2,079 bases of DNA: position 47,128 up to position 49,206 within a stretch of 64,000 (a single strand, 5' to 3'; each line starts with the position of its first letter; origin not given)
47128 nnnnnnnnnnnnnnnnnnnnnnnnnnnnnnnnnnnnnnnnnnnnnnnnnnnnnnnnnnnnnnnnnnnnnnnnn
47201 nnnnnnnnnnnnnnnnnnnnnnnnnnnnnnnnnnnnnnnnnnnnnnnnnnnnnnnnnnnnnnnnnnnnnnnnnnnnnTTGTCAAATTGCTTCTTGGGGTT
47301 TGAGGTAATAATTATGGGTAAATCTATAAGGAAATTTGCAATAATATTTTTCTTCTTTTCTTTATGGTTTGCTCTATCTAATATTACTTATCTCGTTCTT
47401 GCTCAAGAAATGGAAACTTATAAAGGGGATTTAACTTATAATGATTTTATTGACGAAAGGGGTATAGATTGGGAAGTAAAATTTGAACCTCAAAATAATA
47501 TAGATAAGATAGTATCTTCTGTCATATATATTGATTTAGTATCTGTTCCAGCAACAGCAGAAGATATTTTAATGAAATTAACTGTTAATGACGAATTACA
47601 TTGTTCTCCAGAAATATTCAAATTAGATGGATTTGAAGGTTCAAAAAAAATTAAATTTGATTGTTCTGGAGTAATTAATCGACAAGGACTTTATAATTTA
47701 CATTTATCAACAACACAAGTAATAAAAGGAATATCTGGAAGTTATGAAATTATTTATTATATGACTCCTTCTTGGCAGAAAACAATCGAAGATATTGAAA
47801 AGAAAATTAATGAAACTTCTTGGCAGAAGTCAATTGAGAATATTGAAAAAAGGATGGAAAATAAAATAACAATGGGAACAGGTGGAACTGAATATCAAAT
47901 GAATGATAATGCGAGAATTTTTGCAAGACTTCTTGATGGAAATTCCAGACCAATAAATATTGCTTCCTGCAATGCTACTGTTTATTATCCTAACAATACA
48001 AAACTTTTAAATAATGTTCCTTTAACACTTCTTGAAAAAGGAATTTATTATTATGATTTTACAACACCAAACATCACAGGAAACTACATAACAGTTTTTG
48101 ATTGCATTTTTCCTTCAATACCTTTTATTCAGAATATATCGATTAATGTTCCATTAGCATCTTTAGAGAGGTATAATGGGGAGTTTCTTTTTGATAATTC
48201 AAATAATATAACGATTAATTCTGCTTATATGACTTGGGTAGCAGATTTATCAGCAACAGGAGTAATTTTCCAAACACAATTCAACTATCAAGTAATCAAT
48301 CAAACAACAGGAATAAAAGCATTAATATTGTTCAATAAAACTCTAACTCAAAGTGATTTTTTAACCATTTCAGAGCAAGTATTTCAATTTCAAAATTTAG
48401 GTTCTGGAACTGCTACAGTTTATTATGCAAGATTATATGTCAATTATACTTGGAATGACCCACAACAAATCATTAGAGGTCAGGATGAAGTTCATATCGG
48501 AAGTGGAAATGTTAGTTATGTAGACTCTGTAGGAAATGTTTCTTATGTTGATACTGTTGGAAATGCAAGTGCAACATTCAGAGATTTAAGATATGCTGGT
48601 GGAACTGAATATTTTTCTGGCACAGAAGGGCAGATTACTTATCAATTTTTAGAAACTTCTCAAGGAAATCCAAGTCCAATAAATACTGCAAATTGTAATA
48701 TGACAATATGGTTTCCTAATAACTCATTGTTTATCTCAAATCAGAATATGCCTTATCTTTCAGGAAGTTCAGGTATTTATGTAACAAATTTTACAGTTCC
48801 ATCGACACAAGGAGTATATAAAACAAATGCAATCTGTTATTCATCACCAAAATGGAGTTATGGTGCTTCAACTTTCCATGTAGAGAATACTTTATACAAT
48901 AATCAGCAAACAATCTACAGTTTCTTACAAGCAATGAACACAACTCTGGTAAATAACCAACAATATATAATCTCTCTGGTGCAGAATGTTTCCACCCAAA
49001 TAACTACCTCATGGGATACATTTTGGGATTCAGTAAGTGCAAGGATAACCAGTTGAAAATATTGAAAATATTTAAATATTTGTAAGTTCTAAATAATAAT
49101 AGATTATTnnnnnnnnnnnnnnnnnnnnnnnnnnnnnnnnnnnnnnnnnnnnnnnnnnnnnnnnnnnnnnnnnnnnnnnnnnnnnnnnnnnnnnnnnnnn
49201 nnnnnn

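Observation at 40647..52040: An approximately 11-kb block of paralogous secreted, Cys- and sequon-rich, C-terminally anchored proteins with domain duplication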

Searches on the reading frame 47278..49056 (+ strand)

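Call 5: search_protein_families(library=pfam, proteins=[window:47278-49056:+], max_evalue=1)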
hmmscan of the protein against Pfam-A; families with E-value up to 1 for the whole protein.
window:47278-49056:+ (592 aa): 4 families
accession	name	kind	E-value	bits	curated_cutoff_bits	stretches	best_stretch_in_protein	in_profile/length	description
PF14344.12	DUF4397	-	0.019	16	30.6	1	411-472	2-64/119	Domain of unknown function (DUF4397)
PF20438.3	SpoIVA_middle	-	0.14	12.7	25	0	168-220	37-86/179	Stage IV sporulation protein A, middle domain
PF08069.17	Ribosomal_S13_N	-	0.33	11.5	25.4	1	150-180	9-40/60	Ribosomal S13/S15 N-terminal domain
PF01929.23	Ribosomal_L14e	-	0.48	11.4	30.5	1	171-193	35-57/75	Ribosomal protein L14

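Call 6: search_protein_families(library=phrogs, proteins=[window:47278-49056:+], max_evalue=1)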
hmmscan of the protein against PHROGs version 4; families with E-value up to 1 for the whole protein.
window:47278-49056:+ (592 aa): 4 families
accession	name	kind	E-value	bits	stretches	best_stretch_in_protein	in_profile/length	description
phrog_10453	-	unknown function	0.063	13.4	1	148-195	223-270/274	-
phrog_15821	-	unknown function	0.15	12.9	1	504-527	15-38/66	-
phrog_26295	-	unknown function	0.31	12.4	1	64-102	6-44/86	-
phrog_16071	-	unknown function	0.34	11.9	1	64-102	6-44/120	-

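Call 93: search_protein_families(library=ncbifam, proteins=[window:47314-49056:+], max_evalue=0.01)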
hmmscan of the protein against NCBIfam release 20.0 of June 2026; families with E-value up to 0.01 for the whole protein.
window:47314-49056:+ (580 aa): 0 families
